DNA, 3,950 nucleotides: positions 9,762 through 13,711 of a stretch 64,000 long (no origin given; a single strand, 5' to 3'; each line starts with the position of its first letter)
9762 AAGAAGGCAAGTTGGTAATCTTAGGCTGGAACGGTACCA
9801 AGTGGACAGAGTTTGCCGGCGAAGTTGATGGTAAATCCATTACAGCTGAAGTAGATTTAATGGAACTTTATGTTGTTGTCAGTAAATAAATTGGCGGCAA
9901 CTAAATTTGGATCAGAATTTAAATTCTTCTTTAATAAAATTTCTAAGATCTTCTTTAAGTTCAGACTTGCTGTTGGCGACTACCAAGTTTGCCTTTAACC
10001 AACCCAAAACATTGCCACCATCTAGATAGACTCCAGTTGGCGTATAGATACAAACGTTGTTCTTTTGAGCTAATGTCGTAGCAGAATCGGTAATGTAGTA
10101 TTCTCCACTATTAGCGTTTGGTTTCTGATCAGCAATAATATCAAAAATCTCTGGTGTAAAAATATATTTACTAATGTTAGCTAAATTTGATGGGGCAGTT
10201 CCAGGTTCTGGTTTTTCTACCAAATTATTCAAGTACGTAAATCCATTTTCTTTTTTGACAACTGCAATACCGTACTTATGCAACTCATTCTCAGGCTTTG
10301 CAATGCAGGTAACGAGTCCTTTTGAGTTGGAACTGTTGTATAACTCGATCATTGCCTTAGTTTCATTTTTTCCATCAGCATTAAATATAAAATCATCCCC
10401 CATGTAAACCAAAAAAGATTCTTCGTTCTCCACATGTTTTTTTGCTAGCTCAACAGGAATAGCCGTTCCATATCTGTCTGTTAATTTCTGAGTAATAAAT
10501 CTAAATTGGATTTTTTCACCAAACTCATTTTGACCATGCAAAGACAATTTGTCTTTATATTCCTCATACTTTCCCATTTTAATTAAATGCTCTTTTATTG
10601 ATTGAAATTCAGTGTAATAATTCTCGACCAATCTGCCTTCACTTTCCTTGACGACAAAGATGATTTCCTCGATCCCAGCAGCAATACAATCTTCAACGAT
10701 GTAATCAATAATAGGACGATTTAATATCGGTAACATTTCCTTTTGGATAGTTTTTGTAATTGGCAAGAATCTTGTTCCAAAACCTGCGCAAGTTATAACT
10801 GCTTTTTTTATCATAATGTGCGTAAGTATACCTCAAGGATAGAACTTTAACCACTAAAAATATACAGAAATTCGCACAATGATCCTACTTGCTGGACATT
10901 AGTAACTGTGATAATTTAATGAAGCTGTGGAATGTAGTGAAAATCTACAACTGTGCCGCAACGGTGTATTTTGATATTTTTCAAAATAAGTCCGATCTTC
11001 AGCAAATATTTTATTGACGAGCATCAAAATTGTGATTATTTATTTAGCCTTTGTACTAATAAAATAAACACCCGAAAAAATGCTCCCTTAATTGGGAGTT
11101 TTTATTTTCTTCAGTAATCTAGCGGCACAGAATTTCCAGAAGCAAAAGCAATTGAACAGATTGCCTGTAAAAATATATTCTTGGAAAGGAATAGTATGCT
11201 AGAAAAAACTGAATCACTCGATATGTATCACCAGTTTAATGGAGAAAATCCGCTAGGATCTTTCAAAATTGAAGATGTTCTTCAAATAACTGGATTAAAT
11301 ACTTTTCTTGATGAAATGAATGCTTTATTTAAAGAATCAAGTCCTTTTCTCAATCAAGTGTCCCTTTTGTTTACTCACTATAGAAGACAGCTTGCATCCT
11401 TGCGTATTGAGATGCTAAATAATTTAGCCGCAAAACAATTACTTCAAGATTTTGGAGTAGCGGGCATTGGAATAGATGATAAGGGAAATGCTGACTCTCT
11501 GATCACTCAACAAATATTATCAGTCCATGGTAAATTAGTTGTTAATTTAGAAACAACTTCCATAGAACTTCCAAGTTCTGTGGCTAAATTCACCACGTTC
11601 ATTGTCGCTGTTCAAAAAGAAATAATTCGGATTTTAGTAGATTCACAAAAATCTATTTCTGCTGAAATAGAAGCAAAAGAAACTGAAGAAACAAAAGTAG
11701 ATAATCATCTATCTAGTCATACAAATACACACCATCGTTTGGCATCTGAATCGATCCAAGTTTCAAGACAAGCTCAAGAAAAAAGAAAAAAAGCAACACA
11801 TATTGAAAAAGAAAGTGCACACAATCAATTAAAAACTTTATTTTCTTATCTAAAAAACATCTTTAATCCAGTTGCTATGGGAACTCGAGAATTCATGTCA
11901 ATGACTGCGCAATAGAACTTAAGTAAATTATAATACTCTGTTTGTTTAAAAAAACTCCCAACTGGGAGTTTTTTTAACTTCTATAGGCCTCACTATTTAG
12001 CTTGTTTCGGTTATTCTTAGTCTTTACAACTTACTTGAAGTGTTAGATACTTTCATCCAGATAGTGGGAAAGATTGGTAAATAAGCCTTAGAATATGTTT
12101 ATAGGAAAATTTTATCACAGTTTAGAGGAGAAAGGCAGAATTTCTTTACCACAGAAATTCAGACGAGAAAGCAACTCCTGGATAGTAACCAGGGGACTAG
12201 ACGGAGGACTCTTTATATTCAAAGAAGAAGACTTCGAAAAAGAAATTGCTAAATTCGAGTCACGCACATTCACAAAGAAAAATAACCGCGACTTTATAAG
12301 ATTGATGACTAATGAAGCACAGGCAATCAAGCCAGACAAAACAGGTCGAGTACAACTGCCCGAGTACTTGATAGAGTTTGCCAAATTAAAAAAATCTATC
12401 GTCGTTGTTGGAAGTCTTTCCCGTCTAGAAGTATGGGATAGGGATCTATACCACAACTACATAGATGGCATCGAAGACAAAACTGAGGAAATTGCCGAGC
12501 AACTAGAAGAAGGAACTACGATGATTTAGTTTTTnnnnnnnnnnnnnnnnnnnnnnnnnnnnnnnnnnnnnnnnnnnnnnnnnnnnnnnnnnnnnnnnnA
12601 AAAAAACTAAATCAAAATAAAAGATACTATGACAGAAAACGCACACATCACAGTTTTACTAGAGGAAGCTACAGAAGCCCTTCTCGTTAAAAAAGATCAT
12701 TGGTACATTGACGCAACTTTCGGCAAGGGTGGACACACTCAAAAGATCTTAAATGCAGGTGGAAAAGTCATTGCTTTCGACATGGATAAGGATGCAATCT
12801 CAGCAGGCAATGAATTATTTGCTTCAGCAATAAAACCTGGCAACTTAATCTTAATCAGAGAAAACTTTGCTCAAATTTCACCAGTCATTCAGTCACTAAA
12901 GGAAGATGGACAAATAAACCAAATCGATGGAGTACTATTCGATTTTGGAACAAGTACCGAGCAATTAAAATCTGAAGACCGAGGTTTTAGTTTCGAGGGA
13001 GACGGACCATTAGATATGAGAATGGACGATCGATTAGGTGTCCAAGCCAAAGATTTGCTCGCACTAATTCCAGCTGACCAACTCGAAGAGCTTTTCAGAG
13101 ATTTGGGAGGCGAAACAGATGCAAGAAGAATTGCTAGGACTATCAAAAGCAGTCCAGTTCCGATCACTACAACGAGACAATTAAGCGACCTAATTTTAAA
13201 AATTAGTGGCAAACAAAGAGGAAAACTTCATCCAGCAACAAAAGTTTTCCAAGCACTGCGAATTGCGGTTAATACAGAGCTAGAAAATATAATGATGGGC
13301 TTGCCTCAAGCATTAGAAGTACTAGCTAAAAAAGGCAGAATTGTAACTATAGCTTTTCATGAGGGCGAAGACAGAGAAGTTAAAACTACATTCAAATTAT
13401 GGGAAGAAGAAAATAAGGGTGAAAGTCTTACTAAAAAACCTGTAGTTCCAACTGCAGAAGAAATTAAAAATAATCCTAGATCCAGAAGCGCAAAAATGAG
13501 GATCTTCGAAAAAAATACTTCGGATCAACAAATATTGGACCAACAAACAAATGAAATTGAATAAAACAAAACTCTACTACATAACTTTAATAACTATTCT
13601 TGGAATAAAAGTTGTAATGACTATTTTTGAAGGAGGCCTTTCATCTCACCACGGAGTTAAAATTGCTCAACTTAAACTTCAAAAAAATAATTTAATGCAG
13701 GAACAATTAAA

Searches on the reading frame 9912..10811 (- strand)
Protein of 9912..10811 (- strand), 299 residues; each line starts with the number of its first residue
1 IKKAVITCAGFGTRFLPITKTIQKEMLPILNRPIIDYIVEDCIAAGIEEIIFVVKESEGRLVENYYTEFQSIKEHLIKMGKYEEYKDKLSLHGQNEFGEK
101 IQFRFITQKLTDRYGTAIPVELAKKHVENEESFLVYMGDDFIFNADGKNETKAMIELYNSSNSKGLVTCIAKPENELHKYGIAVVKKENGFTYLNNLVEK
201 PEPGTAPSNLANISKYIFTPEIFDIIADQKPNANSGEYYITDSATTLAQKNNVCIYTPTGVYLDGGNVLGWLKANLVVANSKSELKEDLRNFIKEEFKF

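Call 82: search_protein_families(library=pfam, proteins=[window:9912-10811:-], max_evalue=0.001)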
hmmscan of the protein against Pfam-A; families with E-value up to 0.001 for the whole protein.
window:9912-10811:- (299 aa): 2 families
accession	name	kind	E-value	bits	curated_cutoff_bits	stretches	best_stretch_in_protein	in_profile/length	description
PF00483.29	NTP_transferase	-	1.7e-36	126.5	21.2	1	3-276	1-240/245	Nucleotidyl transferase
PF12804.13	NTP_transf_3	-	0.00056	20.6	27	0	4-59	1-51/160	MobA-like NTP transferase domain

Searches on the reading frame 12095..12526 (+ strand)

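Call 82: search_protein_families(library=pfam, proteins=[window:12095-12526:+], max_evalue=0.001)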
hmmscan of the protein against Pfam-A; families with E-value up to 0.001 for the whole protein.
window:12095-12526:+ (144 aa): 1 family
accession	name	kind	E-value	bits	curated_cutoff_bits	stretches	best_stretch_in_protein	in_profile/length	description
PF02381.23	MraZ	-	2.3e-27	95.2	23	2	71-135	1-66/72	MraZ protein, putative antitoxin-like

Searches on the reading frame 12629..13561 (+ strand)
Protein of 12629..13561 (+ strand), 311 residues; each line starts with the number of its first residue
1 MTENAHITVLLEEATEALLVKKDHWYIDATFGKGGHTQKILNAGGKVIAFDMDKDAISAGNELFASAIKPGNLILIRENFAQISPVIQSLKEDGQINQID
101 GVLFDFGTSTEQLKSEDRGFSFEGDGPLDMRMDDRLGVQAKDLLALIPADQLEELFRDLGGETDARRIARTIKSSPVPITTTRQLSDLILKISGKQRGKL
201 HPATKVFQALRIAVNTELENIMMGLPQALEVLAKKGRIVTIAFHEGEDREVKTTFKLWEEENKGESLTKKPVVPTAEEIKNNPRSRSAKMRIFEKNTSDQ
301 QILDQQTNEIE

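Call 82: search_protein_families(library=pfam, proteins=[window:12629-13561:+], max_evalue=0.001)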
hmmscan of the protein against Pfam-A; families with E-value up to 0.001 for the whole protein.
window:12629-13561:+ (311 aa): 1 family
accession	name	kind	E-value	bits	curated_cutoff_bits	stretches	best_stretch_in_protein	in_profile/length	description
PF01795.25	Methyltransf_5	-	8.3e-84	282.1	27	1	5-295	3-308/309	MraW methylase family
